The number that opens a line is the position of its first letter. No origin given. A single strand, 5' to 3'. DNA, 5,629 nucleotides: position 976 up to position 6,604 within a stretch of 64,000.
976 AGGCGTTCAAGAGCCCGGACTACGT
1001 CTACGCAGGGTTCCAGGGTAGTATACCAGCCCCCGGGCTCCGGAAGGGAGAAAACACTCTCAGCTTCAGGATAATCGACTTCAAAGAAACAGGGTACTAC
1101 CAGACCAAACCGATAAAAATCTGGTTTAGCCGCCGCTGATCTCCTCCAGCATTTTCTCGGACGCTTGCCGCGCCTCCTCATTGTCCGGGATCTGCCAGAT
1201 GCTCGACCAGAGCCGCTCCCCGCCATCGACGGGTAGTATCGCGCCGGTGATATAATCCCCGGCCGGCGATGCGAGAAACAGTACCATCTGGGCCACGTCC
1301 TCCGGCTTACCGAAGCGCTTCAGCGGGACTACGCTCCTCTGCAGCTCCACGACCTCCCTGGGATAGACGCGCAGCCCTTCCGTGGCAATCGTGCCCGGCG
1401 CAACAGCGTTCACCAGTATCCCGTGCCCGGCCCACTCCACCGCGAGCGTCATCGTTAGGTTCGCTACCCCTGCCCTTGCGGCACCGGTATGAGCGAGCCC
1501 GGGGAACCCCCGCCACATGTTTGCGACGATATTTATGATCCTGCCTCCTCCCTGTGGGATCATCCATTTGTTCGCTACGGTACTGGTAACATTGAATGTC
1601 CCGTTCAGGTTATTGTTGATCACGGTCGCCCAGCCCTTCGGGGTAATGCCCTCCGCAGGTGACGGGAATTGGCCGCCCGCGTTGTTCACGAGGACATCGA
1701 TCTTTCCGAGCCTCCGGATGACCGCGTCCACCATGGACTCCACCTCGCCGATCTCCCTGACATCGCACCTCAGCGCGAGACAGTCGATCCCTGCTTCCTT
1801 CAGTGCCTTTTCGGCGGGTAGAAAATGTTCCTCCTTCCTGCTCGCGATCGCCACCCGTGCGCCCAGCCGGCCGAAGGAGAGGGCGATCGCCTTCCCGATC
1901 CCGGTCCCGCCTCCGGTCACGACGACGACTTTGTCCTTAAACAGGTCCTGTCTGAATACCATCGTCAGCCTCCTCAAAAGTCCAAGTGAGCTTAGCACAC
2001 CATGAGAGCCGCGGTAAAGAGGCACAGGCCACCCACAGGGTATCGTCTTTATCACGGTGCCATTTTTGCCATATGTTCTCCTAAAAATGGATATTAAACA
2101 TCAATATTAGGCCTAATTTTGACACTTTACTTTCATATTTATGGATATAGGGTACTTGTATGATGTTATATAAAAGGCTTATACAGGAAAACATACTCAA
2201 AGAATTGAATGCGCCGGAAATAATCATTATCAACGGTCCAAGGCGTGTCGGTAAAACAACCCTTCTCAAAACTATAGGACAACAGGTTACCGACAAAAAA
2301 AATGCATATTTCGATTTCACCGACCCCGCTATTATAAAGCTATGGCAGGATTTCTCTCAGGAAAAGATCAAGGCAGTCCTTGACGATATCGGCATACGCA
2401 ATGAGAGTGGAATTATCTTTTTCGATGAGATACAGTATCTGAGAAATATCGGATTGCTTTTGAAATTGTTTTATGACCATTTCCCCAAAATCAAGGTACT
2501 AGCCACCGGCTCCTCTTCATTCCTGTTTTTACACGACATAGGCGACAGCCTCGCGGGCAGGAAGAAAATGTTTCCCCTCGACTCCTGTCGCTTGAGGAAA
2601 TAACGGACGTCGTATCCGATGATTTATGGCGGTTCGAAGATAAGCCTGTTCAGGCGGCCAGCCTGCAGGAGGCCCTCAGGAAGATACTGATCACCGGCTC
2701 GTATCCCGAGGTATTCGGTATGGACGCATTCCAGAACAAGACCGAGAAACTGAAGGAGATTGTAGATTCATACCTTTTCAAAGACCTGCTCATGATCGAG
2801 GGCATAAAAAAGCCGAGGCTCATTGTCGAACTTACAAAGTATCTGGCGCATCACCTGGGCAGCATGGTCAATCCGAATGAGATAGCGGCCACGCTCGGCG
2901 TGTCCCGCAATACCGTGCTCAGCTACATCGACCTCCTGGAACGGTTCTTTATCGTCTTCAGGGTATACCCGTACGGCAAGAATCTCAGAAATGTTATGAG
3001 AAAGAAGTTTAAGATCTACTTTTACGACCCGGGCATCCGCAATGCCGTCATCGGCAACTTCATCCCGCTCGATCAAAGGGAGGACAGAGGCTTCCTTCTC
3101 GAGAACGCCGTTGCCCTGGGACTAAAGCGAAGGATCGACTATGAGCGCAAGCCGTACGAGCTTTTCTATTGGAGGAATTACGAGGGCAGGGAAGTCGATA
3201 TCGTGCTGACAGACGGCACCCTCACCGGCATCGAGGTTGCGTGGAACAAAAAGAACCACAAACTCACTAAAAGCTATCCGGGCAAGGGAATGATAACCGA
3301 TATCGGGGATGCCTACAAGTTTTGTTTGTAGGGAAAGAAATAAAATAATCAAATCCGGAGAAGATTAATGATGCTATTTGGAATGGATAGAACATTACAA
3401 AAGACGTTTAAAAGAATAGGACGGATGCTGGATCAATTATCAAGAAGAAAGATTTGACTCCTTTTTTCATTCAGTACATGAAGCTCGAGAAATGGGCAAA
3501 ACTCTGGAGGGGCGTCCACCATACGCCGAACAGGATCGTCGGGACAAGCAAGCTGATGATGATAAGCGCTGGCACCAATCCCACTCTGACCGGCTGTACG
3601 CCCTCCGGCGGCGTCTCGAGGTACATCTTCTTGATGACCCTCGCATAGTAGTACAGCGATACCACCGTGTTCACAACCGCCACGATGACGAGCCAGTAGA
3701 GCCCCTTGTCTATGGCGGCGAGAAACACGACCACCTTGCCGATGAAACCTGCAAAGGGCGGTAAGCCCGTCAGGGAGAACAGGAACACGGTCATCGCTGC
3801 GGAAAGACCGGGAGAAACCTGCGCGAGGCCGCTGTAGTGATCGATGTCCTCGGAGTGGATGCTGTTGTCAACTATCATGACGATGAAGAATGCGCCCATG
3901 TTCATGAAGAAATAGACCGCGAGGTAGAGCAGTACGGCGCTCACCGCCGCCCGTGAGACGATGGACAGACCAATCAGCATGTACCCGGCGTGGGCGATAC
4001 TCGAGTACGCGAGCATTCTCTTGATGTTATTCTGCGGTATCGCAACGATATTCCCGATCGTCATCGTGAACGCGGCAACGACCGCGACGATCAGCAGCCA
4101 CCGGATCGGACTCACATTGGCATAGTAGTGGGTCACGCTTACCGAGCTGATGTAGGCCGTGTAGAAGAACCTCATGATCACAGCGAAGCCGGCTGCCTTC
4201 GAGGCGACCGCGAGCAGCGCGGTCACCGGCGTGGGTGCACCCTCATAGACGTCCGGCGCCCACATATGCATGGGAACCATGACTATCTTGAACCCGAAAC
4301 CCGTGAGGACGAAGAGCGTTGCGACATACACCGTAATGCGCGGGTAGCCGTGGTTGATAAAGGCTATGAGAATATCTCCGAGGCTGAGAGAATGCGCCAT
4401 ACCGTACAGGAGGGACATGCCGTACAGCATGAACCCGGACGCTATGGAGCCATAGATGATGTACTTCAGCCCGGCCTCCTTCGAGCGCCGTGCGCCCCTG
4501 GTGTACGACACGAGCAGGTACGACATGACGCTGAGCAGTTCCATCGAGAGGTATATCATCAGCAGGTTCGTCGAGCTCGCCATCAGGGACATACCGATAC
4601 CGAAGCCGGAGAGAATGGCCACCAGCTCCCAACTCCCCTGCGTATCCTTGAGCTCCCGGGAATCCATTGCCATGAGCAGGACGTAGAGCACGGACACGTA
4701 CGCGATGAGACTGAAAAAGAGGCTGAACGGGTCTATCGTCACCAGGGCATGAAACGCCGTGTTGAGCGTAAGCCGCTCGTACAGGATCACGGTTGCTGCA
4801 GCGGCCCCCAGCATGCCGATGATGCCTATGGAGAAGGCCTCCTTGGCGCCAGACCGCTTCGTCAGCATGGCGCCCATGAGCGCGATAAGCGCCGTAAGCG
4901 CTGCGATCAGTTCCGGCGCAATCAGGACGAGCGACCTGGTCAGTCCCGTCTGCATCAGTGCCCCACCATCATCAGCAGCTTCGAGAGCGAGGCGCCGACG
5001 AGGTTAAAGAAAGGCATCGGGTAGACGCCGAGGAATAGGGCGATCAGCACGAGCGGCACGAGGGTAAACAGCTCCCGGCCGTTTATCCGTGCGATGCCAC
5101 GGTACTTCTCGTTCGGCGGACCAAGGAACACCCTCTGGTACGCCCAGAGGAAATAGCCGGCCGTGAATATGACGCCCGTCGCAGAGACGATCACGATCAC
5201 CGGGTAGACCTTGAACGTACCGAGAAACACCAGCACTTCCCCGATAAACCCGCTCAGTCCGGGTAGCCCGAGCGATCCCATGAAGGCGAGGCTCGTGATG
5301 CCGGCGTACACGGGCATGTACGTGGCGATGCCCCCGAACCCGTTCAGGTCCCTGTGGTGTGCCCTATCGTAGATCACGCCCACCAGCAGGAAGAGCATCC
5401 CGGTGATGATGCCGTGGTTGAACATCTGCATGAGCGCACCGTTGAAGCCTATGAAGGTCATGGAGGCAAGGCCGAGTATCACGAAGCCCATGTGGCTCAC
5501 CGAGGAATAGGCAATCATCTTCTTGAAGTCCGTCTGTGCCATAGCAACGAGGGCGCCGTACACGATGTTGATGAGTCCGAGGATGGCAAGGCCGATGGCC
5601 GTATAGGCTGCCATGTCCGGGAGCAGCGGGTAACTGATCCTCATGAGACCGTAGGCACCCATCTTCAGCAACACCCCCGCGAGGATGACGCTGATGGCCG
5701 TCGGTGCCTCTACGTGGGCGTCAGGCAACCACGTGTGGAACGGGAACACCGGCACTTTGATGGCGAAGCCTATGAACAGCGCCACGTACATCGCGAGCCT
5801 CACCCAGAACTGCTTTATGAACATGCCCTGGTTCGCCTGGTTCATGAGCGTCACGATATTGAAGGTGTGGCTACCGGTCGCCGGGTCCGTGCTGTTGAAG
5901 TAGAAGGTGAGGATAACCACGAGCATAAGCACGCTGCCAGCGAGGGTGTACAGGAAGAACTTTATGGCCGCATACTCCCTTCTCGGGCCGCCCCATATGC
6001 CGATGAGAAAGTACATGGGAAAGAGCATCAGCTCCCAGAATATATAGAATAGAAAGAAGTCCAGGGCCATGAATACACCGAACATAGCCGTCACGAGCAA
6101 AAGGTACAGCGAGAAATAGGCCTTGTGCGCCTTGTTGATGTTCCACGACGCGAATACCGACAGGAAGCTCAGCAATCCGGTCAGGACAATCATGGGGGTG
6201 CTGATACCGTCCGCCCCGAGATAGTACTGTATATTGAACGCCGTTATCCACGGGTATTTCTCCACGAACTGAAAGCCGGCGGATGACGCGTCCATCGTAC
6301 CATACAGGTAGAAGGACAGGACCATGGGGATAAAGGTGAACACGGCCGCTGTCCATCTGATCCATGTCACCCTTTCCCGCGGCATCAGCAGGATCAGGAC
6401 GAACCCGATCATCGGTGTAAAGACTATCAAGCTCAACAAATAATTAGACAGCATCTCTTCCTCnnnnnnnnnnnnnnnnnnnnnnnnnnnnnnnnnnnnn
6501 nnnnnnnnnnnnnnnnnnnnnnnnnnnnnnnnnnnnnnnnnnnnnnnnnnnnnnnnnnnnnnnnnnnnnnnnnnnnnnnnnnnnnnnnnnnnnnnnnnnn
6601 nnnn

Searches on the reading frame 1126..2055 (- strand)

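Call 90: search_protein_families(library=pfam, proteins=[window:1126-2055:-], max_evalue=0.00001)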
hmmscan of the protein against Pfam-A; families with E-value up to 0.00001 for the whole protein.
window:1126-2055:- (309 aa): 3 families
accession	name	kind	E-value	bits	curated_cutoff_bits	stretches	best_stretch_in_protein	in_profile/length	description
PF13561.12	adh_short_C2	-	6.2e-54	183.5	27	1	51-279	6-234/236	Enoyl-(Acyl carrier protein) reductase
PF00106.31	adh_short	-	4e-46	157.4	26.6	1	42-227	1-186/195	short chain dehydrogenase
PF08659.16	KR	-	7.2e-09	36.2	22.6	1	44-162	3-125/180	KR domain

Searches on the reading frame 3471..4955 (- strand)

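Call 90: search_protein_families(library=pfam, proteins=[window:3471-4955:-], max_evalue=0.00001)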
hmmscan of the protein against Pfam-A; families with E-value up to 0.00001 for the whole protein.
window:3471-4955:- (494 aa): 1 family
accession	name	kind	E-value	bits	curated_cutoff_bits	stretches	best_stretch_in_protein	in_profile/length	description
PF00361.26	Proton_antipo_M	-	1.6e-72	244.7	21.5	1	128-432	1-293/294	NADH:quinone oxidoreductase/Mrp antiporter, TM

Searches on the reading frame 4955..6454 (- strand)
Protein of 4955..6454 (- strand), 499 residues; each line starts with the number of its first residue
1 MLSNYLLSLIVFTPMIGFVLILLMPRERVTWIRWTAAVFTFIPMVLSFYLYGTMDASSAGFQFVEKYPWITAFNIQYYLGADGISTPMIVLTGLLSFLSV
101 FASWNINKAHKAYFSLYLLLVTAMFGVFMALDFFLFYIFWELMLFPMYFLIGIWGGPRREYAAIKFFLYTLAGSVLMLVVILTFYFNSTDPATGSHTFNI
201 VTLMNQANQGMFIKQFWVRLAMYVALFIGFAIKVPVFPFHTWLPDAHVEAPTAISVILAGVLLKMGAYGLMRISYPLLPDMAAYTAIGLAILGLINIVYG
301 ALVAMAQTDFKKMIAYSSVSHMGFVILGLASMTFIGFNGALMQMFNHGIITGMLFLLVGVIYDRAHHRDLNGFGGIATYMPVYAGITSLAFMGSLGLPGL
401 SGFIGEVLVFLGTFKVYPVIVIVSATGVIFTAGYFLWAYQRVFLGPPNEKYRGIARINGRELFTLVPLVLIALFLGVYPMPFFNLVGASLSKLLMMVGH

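Call 90: search_protein_families(library=pfam, proteins=[window:4955-6454:-], max_evalue=0.00001)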
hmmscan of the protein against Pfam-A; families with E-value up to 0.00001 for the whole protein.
window:4955-6454:- (499 aa): 1 family
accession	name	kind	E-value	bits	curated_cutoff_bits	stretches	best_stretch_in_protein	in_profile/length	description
PF00361.26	Proton_antipo_M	-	1.8e-74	251.1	21.5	1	130-429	1-292/294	NADH:quinone oxidoreductase/Mrp antiporter, TM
